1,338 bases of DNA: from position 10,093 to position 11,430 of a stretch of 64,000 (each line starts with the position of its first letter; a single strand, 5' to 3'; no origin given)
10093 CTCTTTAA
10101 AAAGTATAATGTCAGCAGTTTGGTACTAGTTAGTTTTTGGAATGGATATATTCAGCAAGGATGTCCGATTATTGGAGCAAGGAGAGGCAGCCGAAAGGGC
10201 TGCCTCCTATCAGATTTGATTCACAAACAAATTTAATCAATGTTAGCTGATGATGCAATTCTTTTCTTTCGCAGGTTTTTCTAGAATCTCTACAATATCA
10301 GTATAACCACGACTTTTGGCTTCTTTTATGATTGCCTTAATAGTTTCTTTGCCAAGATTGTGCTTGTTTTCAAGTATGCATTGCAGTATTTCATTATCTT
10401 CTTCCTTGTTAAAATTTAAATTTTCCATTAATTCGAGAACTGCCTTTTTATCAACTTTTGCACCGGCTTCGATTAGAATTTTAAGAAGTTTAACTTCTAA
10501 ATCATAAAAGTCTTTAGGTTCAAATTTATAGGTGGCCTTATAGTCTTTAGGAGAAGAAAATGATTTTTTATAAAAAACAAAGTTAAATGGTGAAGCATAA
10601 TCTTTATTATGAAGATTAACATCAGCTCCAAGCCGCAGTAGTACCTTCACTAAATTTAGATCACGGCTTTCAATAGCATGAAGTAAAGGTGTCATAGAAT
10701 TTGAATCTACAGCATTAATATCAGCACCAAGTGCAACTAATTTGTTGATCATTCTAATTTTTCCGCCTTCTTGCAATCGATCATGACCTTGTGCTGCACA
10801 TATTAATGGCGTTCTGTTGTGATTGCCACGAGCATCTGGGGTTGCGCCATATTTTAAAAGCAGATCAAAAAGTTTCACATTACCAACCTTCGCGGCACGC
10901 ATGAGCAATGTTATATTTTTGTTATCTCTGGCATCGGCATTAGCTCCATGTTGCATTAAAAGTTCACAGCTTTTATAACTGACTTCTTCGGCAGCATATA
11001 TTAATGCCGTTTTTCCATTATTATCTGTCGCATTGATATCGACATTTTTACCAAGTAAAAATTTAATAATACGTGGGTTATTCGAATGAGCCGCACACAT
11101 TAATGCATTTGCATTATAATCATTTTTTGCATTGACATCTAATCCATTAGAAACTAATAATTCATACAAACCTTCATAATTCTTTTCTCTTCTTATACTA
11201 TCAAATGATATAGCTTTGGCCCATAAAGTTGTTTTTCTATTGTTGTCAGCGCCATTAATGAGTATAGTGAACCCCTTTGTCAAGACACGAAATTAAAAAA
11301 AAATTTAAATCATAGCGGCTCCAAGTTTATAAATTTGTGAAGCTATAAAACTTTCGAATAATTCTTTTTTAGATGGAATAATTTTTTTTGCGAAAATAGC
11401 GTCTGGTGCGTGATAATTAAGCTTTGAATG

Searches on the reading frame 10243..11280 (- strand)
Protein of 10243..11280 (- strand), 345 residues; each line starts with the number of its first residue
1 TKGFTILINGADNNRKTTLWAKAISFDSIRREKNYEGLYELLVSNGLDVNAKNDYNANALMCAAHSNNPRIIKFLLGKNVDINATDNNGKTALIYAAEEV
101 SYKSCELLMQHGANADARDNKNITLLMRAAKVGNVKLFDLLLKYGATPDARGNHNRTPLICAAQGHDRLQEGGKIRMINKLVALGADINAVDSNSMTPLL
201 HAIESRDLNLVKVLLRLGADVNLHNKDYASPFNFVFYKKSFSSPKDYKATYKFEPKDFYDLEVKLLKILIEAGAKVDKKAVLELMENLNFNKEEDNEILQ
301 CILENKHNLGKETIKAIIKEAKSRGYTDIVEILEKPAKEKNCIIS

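Call 37: search_protein_families(library=pfam, proteins=[window:10243-11280:-], max_evalue=0.001)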
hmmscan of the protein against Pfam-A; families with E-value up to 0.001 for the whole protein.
window:10243-11280:- (345 aa): 7 families
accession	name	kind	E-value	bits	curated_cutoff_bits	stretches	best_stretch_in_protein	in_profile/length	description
PF12796.13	Ank_2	-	1.5e-30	106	27.3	3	34-119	9-90/90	Ankyrin repeats (3 copies)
PF00023.36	Ank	-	2.9e-30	103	21.1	3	58-87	4-33/33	Ankyrin repeat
PF13637.12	Ank_4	-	1.2e-25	89.5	22.7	3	63-97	4-38/50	Ankyrin repeats (many copies)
PF13857.12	Ank_5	-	3.4e-24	85.1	27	3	42-96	1-56/56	Ankyrin repeats (many copies)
PF13606.12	Ank_3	-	2.1e-18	64.7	22.3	2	56-84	2-30/30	Ankyrin repeat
PF23745.1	ANK_LRRK2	-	1.3e-07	32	27.5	0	93-147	35-89/130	LRRK2 ANK repeat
PF24521.3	Ank_KRIT1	-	0.00031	20.9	80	0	113-168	42-97/149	KRIT1 ankyrin-repeats domain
